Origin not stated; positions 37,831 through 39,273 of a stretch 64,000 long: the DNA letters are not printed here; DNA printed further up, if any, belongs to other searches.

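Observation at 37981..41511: Orphan cargo operon immediately beside the intact integrase: a candidate novel accessory (possibly defence) module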

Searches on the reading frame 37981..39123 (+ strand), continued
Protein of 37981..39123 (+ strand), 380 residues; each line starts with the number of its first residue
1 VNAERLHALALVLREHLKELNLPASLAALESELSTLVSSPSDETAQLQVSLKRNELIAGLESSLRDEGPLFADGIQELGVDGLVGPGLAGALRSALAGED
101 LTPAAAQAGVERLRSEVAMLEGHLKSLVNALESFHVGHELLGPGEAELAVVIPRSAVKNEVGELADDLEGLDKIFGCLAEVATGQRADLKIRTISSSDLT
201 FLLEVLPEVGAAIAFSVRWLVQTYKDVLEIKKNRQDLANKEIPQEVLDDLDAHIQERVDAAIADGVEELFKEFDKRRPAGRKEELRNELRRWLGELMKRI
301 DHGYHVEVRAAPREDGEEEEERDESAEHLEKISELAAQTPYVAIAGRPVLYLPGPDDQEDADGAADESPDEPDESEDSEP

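Call 34: find_related_loci(query=A1, collection=genome_contigs, flank=10000)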
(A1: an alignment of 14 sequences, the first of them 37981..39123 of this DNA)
Query A1 (380 aa) in genome_contigs; peptide patterns used: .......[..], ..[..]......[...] (x = any residue, [..] = any of these).
93 stretches matched a pattern; 34 encode a relative of the query (tblastn E <= 1e-3); 34 distinct loci.
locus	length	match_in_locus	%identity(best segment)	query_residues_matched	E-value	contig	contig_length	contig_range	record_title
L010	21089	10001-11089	36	1-356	4e-63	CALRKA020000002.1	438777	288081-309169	MAG: Tabrizicola sp. YIM 78059 isolate JJ-CU23-05-2-m1-bin221 genome assembly, contig: JJ-NR103-41-C13, whole genome sho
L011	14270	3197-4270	34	1-361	1e-59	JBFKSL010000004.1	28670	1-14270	MAG: Ketobacter sp. isolate Mix_sand23.2022.09.D.44 k141_1024195_length_28670_cov_11.9982, whole genome shotgun sequence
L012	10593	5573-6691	33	1-380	6e-54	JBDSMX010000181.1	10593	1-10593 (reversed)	MAG: Gemmatimonadales bacterium isolate cluster1_bin.402 k127_14617192, whole genome shotgun sequence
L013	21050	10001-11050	34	1-353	2e-53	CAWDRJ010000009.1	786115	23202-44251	MAG: uncultured Acidobacteriota bacterium isolate MFD04463.bin.2.22 genome assembly, contig: contig_27488, whole genome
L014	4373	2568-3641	31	1-353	3e-53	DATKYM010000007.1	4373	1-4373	MAG TPA_asm: Nitrosopumilaceae archaeon isolate SMAG_U14219 k141_1012457, whole genome shotgun sequence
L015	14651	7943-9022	32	1-355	9e-52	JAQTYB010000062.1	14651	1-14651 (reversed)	MAG: Elusimicrobiales bacterium isolate STC_27 NODE_9031_length_14651_cov_3.673093_Sandtown_C, whole genome shotgun sequ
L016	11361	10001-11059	33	1-353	6e-51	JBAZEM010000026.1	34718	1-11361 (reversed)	MAG: Kiritimatiellia bacterium isolate SO_2017_LW3_126 NODE_2959_length_34718_cov_6.785898_LW162_2017, whole genome shot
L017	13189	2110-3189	31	1-360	5e-51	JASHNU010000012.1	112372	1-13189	MAG: Candidatus Sulfotelmatobacter sp. isolate JOPF005 JOPF_N07C_contig_31002, whole genome shotgun sequence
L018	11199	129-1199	33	1-352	1e-50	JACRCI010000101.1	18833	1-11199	MAG: Deltaproteobacteria bacterium isolate NC_groundwater_1642_Pr3_B-0.1um_56_13 SR-2_scaffold_141_3048773, whole genome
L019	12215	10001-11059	32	1-352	1e-50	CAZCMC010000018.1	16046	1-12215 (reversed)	MAG TPA_asm: uncultured bacterium isolate SRP119689_co1_36 genome assembly, contig: NODE_5099_length_16046_cov_50.134888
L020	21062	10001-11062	31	1-353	2e-50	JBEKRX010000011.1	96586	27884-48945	MAG: Verrucomicrobiota bacterium isolate SPRUCE 520 SPRUCE_520_11, whole genome shotgun sequence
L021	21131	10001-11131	31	1-369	4e-50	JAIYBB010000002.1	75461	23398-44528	MAG: Comamonadaceae bacterium isolate E1_MAG_00026 pond_E1_MAG_00026_000000000001, whole genome shotgun sequence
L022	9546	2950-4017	33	1-353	2e-50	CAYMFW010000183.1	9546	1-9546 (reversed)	MAG TPA_asm: uncultured Planctomycetota bacterium isolate SRP214966_co4_1 genome assembly, contig: NODE_8157_length_9546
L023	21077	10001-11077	34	1-356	4e-49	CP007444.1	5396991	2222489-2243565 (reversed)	Dyella jiangningensis strain SBZ 3-12, complete genome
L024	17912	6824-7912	30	1-369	7e-49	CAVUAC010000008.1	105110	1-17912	MAG: uncultured Bacteroidetes bacterium isolate MFD04408.bin.2.163 genome assembly, contig: contig_107260, whole genome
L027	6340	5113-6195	30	1-359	1e-48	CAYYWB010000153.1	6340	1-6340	MAG TPA_asm: uncultured Bifidobacteriaceae bacterium isolate binchicken_co3_427 genome assembly, contig: NODE_40341_leng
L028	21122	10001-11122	36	1-362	8e-48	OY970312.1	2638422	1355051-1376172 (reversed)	MAG: uncultured Thermoleophilia bacterium isolate MFD02242.bin.2.62 genome assembly, chromosome: 1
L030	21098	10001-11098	32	1-360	4e-44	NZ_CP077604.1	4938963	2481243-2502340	Aquihabitans sp. G128 chromosome, complete genome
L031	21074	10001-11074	32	1-359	5e-44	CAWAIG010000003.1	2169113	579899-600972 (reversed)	MAG: uncultured Acidobacteriota bacterium isolate MFD03346.bin.2.107 genome assembly, contig: contig_17486, whole genome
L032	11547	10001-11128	31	1-378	2e-42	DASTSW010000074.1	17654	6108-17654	MAG TPA_asm: Solirubrobacterales bacterium isolate SMAG_U2290 k141_921725, whole genome shotgun sequence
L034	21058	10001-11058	32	1-353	1e-42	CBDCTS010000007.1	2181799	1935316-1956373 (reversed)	MAG: Terriglobia bacterium isolate 6dc17036-7920-4a95-afe7-226df0c4525f genome assembly, contig: contig_6, whole genome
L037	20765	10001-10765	31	1-253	5e-30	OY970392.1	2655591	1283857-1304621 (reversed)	MAG: uncultured Thermoleophilia bacterium isolate MFD10043.bin.2.27 genome assembly, chromosome: 1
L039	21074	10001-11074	30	1-358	8e-50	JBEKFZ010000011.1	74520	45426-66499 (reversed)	MAG: Thermoguttaceae bacterium isolate SPRUCE 241 SPRUCE_241_11, whole genome shotgun sequence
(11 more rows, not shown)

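Call 35: find_related_loci(query=A1, collection=viral_contigs, flank=10000)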
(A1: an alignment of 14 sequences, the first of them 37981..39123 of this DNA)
Query A1 (380 aa) in viral_contigs; peptide patterns used: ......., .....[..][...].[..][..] (x = any residue, [..] = any of these).
52 stretches matched a pattern, but none encodes a relative of the query by tblastn (E <= 1e-3).

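Call 43: search_protein_families(library=pfam, alignment_id=A2, max_evalue=0.00001)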
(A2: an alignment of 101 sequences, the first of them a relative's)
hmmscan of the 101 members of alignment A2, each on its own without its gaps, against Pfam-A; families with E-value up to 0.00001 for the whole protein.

A. member 1, L001:6654-7061:- (135 aa): 0 families

B. families by the number of members that match (of 101 scanned): 91 families (the first 25 are shown)
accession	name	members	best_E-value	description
PF01799.25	Fer2_2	2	3.1e-33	[2Fe-2S] binding domain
PF00756.26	Esterase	2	1.1e-24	Putative esterase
PF04255.20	DUF433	2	1.5e-09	Protein of unknown function (DUF433)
PF13411.12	MerR_1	2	1.9e-08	MerR HTH family regulatory protein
PF00111.32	Fer2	2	1.6e-07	2Fe-2S iron-sulfur cluster binding domain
PF00012.26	HSP70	1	1.2e-263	Hsp70 protein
PF01702.25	TGT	1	7e-153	Queuine tRNA-ribosyltransferase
PF02547.20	Queuosine_synth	1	1.6e-125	Queuosine biosynthesis protein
PF02606.20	LpxK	1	2.5e-98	Tetraacyldisaccharide-1-P 4'-kinase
PF00198.28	2-oxoacid_dh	1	7.1e-79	2-oxoacid dehydrogenases acyltransferase (catalytic domain)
PF07992.20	Pyr_redox_2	1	4.7e-65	Pyridine nucleotide-disulphide oxidoreductase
PF01433.26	Peptidase_M1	1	3.9e-52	Peptidase family M1 domain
PF02384.22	N6_Mtase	1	2.7e-47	N-6 DNA Methylase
PF00958.27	GMP_synt_C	1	1.1e-46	GMP synthase C terminal domain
PF00117.34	GATase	1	6e-42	Glutamine amidotransferase class-I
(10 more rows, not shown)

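Call 47: search_solved_structures(query=A1, max_evalue=10)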
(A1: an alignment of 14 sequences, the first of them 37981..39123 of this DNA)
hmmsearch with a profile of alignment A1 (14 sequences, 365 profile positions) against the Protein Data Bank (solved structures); distinct sequences matched with E-value up to 10: 5.
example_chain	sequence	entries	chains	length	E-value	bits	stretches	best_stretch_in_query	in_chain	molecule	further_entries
8qae_A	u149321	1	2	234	0.023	16.8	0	110-143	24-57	sc-apCC-6-SLLA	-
5fur_D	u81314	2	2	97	0.032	16.4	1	83-120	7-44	TRANSCRIPTION INITIATION FACTOR IIA SUBUNIT 2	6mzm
29vf_V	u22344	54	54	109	0.037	16.2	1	83-120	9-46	Transcription initiation factor IIA subunit 2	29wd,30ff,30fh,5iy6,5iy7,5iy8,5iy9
1nvp_D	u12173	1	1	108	0.04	16.1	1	83-120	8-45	Transcription initiation factor IIA gamma chain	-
5m4s_A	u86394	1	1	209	0.12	14.5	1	83-119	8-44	Transcription initiation factor IIA subunit 2,Transcription initiation factor IIA subunit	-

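Call 56: search_protein_representatives(alignment_id=A1)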
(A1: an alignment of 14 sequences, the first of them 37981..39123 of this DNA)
Query: 14 sequences, 365 profile positions. Proteins with E-value up to 0.001 (for the whole library): 2381; up to 1e-10: 1762; up to 1e-30: 1141. The best 150 are listed.
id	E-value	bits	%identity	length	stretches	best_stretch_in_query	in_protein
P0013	2.4e-151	520.2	-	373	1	1-364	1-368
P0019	1.0e-147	508.3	-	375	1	1-364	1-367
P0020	1.9e-145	500.8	-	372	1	1-361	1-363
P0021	5.1e-143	492.8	-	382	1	1-360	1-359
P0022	2.6e-140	483.9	-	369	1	1-364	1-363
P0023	1.4e-139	481.5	-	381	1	1-361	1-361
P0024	4.1e-138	476.7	-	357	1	1-359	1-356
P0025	3.8e-135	466.9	-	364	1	1-364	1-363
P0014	1.2e-134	465.3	-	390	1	1-363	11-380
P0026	1.1e-133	462.1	-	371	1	1-362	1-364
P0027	1.7e-133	461.5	-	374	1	1-364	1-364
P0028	9.7e-132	455.7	-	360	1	1-361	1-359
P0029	2.8e-131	454.2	-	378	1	1-362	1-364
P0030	2.2e-130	451.2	-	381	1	1-362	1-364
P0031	3.7e-130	450.5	-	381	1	1-363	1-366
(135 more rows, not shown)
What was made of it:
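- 37981..39123 (+): Gene A: 380-aa cytoplasmic protein with a GTG start. It belongs to an undescribed single-gene mobile family of about 365 aa. The model shows an N-terminal helical bundle, then an alpha/beta region with a 4-stranded sheet, a disordered linker and a conserved C-terminal G-x-P-[IV]-L-x-L-P motif. The acidic tail is specific to this lineage. 2,381 clusters at 50% identity by exhaustive profile search (call 56).
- A is solitary and autonomous, is transferred across more than 10 phyla, and has a fixed architecture (calls 34, 56).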

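Call 59: fold_search(model_id=the predicted structure, library=viral)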
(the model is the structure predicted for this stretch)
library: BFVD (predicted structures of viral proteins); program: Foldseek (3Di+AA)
matches with E <= 10: 211; with E <= 0.001: 0
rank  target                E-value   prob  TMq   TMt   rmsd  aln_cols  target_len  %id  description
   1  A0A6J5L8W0            6.0e-02  0.28  0.13  0.14  40.9       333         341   10  Flagellar basal-body/hook protein, C-terminal domain containing protein [uncultured Caudovirales phage]
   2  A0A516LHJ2            1.5e-01  0.16  0.13  0.09  27.3       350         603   13  (no name in the UniProt tables at hand)
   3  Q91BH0                2.7e-01  0.25  0.16  0.14  14.1       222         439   11  Apoptotic suppressor protein [Spodoptera litura multicapsid nucleopolyhedrovirus]
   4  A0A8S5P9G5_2          4.7e-01  0.07  0.13  0.06  32.4       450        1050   10  Minor tail protein (Fragment) [Myoviridae sp. ctTYJ16]
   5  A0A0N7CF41            6.0e-01  0.07  0.14  0.09  27.0       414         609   12  Tail length tape measure protein [Salmonella phage 37]
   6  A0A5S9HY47            6.3e-01  0.08  0.11  0.05  21.4       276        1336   11  Helicase [Tenacibaculum phage PTm5]
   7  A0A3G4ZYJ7            9.3e-01  0.13  0.18  0.09  17.7       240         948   10  Insulysin, insulin-degrading enzyme [Gaeavirus sp.]
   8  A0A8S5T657            9.7e-01  0.75  0.18  0.25   4.9        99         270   12  Uncharacterized protein [Myoviridae sp. ctLIM9]
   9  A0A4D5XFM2            1.0e+00  0.80  0.23  0.41   5.2       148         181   14  Uncharacterized protein [Pithovirus LCDPAC01]
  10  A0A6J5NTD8            1.0e+00  0.08  0.17  0.15  17.8       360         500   14  Uncharacterized protein [uncultured Caudovirales phage]
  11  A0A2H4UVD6            1.2e+00  0.08  0.12  0.14  16.8       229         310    6  Uncharacterized protein [Bodo saltans virus]
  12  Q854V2                1.2e+00  0.06  0.11  0.10  21.9       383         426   13  Uncharacterized protein [Mycobacterium phage Che9c]
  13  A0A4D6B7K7            1.2e+00  0.03  0.10  0.06  28.5       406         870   12  (no name in the UniProt tables at hand)
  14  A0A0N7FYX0            1.4e+00  0.63  0.22  0.45   6.2       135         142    6  Uncharacterized protein [Acidianus bottle-shaped virus 2 strain ABV2]
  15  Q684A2                1.4e+00  0.20  0.14  0.31   7.9       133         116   11  (no name in the UniProt tables at hand)
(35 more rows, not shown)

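Call 61: search_protein_families(library=padloc, alignment_id=A2, max_evalue=0.00001)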
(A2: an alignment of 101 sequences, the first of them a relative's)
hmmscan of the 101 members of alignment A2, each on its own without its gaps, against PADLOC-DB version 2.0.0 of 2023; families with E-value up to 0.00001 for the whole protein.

A. member 1, L001:6654-7061:- (135 aa): 0 families

B. families by the number of members that match (of 101 scanned): 145 families (the first 25 are shown)
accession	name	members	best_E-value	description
PDLC04133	mad1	3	7.8e-08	mads_1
PDLC03035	MTase_I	1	3.8e-135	Type I methyltransferase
PDLC03019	MTase_I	1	9.2e-58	Type I methyltransferase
PDLC02358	Old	1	8.6e-55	Old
PDLC03240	MTase_II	1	3.7e-50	Type II methyltransferase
PDLC03031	MTase_I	1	6.6e-40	Type I methyltransferase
PDLC00070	GajA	1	3.8e-33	AAA ATPase domain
PDLC03022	MTase_I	1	2.5e-32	Type I methyltransferase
PDLC00067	GajA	1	1.8e-31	AAA ATPase domain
PDLC00066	GajA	1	3.2e-31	AAA ATPase domain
PDLC00096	GajA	1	9.2e-31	AAA ATPase domain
PDLC03026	MTase_I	1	1.9e-29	Type I methyltransferase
PDLC02979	AriA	1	4.9e-29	-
PDLC00071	GajA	1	7.6e-29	AAA ATPase domain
PDLC03021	MTase_I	1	1.4e-28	Type I methyltransferase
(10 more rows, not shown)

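Call 70: list_cluster_members(proteins=[P0001, P0015, P0018])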
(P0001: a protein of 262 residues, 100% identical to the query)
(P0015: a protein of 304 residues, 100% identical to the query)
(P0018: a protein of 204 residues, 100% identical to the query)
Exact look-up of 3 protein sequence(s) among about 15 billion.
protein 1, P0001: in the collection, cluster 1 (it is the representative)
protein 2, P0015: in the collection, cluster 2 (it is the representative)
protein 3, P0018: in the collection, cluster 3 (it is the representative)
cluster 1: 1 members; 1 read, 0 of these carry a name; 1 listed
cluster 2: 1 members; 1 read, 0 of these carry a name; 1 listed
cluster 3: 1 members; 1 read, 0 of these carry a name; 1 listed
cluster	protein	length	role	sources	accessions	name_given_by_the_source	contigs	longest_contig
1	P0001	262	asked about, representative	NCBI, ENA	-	-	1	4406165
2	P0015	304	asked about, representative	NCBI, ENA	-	-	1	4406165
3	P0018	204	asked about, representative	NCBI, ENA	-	-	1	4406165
